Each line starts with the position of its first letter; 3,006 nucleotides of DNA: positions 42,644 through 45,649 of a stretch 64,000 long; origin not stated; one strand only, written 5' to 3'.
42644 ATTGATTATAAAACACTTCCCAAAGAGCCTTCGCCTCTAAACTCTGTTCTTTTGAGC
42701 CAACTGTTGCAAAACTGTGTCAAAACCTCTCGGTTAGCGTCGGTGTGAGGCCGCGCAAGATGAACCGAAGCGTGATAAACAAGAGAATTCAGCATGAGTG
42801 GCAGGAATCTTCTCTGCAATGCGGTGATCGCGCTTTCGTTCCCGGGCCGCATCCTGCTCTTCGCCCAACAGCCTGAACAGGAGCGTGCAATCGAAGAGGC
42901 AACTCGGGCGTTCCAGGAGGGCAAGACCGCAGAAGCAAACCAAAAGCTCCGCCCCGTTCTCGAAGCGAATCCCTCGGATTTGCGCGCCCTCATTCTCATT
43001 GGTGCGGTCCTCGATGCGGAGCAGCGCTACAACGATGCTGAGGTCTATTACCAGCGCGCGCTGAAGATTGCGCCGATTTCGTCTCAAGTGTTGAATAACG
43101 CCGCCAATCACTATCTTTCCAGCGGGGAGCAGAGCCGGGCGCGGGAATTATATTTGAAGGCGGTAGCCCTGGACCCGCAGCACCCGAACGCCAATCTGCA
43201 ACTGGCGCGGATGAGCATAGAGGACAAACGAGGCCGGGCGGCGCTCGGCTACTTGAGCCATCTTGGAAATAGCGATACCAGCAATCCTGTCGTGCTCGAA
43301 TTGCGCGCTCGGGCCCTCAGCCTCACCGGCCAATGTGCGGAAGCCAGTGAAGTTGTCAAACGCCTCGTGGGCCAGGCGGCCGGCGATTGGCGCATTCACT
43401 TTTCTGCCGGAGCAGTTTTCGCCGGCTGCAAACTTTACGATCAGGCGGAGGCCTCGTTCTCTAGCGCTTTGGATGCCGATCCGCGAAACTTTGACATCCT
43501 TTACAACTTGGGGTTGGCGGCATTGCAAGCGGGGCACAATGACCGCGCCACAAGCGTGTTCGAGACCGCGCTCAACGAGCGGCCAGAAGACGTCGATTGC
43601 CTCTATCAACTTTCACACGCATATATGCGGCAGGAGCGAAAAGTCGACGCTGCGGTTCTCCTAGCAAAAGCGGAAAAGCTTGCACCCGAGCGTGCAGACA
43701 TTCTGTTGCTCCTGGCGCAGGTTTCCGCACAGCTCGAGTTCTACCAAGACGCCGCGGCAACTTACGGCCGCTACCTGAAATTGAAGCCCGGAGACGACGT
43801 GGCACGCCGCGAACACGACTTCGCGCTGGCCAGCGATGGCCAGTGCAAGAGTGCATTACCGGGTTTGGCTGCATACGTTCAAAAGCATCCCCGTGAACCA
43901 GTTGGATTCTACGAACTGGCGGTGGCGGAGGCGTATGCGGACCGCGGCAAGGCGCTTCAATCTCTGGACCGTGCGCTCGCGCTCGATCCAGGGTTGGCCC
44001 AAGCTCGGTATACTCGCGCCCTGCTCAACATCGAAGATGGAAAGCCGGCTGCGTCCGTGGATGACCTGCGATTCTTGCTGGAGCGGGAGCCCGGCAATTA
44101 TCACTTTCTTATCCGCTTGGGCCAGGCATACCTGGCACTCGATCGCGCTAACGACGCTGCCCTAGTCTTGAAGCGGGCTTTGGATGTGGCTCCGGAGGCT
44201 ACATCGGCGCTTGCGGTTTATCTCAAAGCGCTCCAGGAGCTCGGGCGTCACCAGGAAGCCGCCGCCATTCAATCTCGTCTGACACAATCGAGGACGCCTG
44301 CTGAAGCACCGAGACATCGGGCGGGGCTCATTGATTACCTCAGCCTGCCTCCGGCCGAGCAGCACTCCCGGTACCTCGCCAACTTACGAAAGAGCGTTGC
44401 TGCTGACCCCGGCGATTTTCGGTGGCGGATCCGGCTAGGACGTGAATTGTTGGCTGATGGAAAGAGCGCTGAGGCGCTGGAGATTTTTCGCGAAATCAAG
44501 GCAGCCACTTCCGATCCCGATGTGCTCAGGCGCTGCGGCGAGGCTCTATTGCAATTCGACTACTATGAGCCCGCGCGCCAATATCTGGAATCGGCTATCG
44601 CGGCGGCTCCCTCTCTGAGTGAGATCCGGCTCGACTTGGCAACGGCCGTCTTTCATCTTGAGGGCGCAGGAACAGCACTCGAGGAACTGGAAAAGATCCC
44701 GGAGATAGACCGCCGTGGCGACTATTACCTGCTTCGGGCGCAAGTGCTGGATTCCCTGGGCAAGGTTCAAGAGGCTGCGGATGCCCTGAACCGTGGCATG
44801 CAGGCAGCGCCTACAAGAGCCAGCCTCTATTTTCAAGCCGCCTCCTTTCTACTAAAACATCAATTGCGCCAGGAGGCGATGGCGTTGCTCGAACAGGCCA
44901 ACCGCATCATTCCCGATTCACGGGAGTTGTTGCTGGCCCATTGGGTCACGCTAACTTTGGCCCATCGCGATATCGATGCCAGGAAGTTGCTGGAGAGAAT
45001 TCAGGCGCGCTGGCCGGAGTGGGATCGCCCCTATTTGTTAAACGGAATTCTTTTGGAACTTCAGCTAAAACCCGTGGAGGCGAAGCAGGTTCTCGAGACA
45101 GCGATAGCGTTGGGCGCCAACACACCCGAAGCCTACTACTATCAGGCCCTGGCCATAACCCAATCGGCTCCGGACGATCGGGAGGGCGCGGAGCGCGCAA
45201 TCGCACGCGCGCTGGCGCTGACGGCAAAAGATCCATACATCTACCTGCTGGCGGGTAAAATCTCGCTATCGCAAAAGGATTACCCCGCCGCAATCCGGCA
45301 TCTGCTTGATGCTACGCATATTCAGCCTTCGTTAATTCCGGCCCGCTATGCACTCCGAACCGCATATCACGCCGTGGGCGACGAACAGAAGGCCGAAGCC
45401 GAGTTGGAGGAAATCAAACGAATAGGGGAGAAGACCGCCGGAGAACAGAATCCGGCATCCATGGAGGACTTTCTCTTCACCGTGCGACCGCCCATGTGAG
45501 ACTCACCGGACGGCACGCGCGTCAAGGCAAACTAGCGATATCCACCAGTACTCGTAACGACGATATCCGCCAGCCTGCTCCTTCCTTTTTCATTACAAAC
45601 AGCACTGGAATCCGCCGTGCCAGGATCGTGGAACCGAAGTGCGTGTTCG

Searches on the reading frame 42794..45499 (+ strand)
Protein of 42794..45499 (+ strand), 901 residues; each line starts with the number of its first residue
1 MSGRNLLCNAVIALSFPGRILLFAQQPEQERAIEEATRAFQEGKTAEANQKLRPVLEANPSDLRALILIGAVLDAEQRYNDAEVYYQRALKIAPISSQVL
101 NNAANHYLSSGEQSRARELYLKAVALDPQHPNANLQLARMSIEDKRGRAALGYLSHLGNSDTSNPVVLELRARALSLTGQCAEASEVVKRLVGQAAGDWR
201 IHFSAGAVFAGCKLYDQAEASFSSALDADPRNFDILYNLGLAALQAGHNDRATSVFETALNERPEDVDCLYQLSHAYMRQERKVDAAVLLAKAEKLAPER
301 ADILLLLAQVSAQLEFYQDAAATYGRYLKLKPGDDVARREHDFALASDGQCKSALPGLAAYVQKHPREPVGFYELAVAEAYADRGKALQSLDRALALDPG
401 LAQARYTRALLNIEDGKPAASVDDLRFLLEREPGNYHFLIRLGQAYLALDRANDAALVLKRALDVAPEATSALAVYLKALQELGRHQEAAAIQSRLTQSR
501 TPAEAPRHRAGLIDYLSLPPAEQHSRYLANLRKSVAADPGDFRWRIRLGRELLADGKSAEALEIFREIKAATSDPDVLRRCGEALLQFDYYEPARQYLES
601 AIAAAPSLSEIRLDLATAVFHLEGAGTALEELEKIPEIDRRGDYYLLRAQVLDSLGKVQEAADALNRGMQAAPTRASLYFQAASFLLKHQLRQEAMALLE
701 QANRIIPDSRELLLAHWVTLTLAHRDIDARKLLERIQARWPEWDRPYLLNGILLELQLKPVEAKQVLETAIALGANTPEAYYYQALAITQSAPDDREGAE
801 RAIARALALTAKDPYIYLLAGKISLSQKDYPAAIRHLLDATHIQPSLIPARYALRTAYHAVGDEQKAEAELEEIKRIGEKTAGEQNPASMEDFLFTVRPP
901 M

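Call 4: search_protein_families(library=pfam, proteins=[window:42794-45499:+], max_evalue=0.01)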
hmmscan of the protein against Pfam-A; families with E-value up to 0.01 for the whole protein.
window:42794-45499:+ (901 aa): 23 families
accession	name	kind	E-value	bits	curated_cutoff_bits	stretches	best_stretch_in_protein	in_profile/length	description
PF14559.12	TPR_19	-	1.3e-48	163.6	25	9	243-309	1-67/68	Tetratricopeptide repeat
PF13432.12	TPR_16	-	2.9e-30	104.8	32.7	4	215-265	13-63/65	Tetratricopeptide repeat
PF13428.12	TPR_14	-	3.3e-30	101.9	23.5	1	103-140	7-44/44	Tetratricopeptide repeat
PF07719.23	TPR_2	-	3.9e-28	95.6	27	3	98-130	2-34/34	Tetratricopeptide repeat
PF13431.12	TPR_17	-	1.9e-22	78.1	24.4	1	224-252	4-32/34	Tetratricopeptide repeat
PF13181.12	TPR_8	-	3e-21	74.1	25.7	0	64-94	2-32/34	Tetratricopeptide repeat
PF23914.1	TPR_CcmH_CycH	-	5.9e-21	75.4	42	2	225-335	42-155/158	Cytochrome c-type biogenesis protein H TPR domain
PF12895.13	ANAPC3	-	8.6e-20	71.3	27.2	1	213-292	3-81/82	Anaphase-promoting complex, cyclosome, subunit 3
PF00515.34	TPR_1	-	3.2e-17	62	27.8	1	64-94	2-32/34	Tetratricopeptide repeat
PF13414.12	TPR_11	-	7.3e-17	61.2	26.8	2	105-138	2-35/42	TPR repeat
PF25062.1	ARM_TT21_N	-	1.8e-14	54.5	40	0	47-157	84-194/222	Tetratricopeptide repeat protein 21 N-terminal ARM repeat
PF13371.12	TPR_9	-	1.5e-12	47.7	35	1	383-433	10-60/73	Tetratricopeptide repeat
PF14561.12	TPR_20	-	2e-12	47.7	25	0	523-568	3-48/90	Tetratricopeptide repeat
PF13424.12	TPR_12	-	5.5e-11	42.9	30.1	1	65-128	5-76/77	Tetratricopeptide repeat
PF24575.1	TPR_Slam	-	5.3e-10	40.1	35.2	0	107-150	57-100/104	Surface lipoprotein assembly modifier, N-terminal TPR repeats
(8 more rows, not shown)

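Call 10: find_encoding_contigs(protein=window:42794-45499:+, flank=10000, max_places=10)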
Protein window:42794-45499:+ (901 aa): 1 contig read that carries it; 1 place shown.
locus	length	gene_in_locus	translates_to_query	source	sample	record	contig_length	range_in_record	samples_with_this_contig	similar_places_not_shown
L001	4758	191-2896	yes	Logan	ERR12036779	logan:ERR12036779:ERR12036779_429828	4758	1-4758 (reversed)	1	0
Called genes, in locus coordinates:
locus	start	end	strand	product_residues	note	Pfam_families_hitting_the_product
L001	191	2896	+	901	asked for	PF12895:ANAPC3 (faint), PF21033:RMD1-3 (faint), PF24575:TPR_Slam (faint), PF14559:TPR_19 (weak), PF13432:TPR_16 (weak), PF14559:TPR_19 (weak), PF23914:TPR_CcmH_CycH (weak), PF14559:TPR_19 (weak), +13 more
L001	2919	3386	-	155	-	-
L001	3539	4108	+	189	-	PF04542:Sigma70_r2, PF08281:Sigma70_r4_2 (weak)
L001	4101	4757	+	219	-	?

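Call 38: find_related_loci(query=window:42794-45499:+, collection=metagenome_contigs, flank=10000)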
Query window:42794-45499:+ (901 aa) in metagenome_contigs; peptide patterns used: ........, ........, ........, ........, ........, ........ (x = any residue, [..] = any of these).
418 stretches matched a pattern; 67 encode a relative of the query (tblastn E <= 1e-3); 67 distinct loci.
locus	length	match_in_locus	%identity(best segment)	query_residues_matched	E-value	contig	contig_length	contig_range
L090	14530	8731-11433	96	1-901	0e+0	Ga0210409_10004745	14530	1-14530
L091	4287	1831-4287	97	1-819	0e+0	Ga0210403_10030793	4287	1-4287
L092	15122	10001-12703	81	1-901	0e+0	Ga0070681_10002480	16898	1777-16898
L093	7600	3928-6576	72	20-901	0e+0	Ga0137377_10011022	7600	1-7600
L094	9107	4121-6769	72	20-901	0e+0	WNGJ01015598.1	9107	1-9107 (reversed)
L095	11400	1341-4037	71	1-900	0e+0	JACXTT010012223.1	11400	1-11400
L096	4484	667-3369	70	1-900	0e+0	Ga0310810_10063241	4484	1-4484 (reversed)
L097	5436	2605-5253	72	20-901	0e+0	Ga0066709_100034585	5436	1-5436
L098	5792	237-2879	71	20-901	0e+0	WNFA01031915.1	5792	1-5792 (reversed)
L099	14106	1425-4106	71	11-899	0e+0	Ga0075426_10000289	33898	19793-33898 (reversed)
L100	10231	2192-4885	70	1-901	0e+0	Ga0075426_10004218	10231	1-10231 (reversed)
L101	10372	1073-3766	69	1-901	0e+0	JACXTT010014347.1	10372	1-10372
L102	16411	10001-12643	72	20-901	0e+0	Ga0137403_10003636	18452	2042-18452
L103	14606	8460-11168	66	1-900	0e+0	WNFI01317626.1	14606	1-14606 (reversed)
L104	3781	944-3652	66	1-900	0e+0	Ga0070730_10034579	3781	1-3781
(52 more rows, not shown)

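Call 44: search_protein_families(library=pfam, proteins=[L090:7780-8439:+, L090:6072-6896:-, L090:5113-5976:+, L090:4357-4665:+, L090:2578-3075:+, L090:2122-2556:+, L090:1823-2137:+, L090:1134-1463:+, L090:6946-7239:-], max_evalue=0.01)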
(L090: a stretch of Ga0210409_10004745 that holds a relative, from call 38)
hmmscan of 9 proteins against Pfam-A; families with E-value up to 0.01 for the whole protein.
L090:7780-8439:+ (219 aa): 1 family
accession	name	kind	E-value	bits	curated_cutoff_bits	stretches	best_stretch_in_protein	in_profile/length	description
PF00589.27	Phage_integrase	-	6.9e-08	32.9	27.1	1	98-193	71-167/172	Phage integrase family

L090:6072-6896:- (274 aa): 1 family
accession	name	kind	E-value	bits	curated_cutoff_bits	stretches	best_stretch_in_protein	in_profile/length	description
PF07676.18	PD40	-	7.3e-11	42.2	20.9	2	69-91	3-25/38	WD40-like Beta Propeller Repeat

L090:5113-5976:+ (287 aa): 0 families

L090:4357-4665:+ (102 aa): 0 families

L090:2578-3075:+ (165 aa): 0 families

L090:2122-2556:+ (144 aa): 0 families

L090:1823-2137:+ (104 aa): 0 families

L090:1134-1463:+ (109 aa): 0 families

L090:6946-7239:- (97 aa): 1 family
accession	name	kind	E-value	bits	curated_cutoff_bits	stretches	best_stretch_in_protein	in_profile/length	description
PF20008.5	DUF6429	-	1.2e-29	102.3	31.6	1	23-96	1-70/71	Domain of unknown function (DUF6429)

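Call 62: list_cluster_members(proteins=[P0001, window:42794-45499:+])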
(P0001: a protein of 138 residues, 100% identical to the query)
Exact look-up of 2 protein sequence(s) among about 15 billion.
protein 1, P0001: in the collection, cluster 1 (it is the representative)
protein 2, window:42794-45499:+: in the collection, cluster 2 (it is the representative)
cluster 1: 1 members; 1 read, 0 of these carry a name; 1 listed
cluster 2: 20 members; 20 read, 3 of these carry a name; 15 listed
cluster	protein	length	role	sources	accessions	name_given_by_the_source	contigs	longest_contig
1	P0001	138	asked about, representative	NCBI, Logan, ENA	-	-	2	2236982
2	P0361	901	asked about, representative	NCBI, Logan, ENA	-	-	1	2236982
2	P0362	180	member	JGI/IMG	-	lipopolysaccharide biosynthesis regulator YciM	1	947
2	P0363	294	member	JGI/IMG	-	tetratricopeptide (TPR) repeat protein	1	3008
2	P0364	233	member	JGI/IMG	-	tetratricopeptide (TPR) repeat protein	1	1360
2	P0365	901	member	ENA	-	-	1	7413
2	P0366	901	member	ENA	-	-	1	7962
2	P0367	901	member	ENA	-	-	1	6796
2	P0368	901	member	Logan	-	-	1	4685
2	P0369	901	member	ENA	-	-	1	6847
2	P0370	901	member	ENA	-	-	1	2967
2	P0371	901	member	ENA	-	-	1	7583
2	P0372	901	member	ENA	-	-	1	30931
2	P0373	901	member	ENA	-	-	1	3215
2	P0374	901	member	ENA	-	-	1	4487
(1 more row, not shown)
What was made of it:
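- The protein cluster has a single member (call 62).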
